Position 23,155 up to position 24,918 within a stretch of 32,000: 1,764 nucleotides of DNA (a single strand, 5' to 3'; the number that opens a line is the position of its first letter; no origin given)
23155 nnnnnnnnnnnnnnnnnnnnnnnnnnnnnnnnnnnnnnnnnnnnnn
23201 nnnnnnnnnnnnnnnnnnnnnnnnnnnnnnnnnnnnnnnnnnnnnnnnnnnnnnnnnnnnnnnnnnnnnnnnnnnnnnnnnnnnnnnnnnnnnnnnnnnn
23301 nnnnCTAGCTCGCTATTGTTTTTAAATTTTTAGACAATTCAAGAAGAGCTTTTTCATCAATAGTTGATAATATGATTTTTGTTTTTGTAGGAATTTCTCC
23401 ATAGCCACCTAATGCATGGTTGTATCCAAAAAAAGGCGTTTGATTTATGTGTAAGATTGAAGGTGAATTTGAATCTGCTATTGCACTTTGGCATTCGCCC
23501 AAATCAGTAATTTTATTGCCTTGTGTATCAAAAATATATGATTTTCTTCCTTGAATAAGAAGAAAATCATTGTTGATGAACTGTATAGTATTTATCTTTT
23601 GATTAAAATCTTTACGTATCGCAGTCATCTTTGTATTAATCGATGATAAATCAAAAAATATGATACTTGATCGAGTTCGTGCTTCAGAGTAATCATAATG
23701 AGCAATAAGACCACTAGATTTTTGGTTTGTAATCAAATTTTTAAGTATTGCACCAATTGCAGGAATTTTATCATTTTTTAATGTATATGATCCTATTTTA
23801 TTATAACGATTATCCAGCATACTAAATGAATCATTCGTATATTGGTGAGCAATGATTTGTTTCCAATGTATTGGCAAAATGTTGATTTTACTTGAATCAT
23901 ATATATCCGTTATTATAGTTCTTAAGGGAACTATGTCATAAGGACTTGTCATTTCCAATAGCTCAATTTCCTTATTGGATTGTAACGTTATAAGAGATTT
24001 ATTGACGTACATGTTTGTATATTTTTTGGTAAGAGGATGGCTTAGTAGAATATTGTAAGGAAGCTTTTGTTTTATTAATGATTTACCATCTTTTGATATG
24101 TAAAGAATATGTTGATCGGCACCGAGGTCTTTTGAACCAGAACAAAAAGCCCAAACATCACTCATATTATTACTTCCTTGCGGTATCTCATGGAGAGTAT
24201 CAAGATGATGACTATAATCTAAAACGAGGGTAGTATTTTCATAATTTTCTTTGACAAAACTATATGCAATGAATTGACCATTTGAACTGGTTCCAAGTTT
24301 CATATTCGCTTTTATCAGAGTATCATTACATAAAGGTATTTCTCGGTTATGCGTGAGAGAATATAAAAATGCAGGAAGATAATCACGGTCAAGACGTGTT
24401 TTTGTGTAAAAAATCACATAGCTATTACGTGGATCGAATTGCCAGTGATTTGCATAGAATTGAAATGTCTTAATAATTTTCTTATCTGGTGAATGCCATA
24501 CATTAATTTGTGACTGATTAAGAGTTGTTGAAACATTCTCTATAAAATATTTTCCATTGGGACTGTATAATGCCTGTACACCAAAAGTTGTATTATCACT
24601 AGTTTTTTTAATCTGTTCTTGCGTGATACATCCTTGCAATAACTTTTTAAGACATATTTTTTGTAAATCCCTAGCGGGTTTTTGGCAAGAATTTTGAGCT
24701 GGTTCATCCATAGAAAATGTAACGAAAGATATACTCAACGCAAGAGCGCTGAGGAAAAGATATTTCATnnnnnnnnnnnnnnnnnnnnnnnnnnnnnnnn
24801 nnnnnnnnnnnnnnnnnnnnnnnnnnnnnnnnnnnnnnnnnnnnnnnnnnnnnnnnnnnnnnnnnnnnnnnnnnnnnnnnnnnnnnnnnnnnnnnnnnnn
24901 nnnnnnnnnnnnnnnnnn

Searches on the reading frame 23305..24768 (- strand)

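Call 51: search_protein_families(library=pfam, proteins=[window:23305-24768:-], max_evalue=0.001)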
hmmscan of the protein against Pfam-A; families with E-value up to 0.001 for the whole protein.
window:23305-24768:- (487 aa): 0 families

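Call 94: search_protein_families(library=pfam, proteins=[window:23305-24768:-], max_evalue=10)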
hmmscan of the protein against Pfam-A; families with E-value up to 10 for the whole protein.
window:23305-24768:- (487 aa): 1 family
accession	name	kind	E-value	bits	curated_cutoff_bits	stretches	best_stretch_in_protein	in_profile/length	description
PF15935.10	RnlA_toxin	-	0.012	16.2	27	1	375-415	38-77/87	RNase LS, bacterial toxin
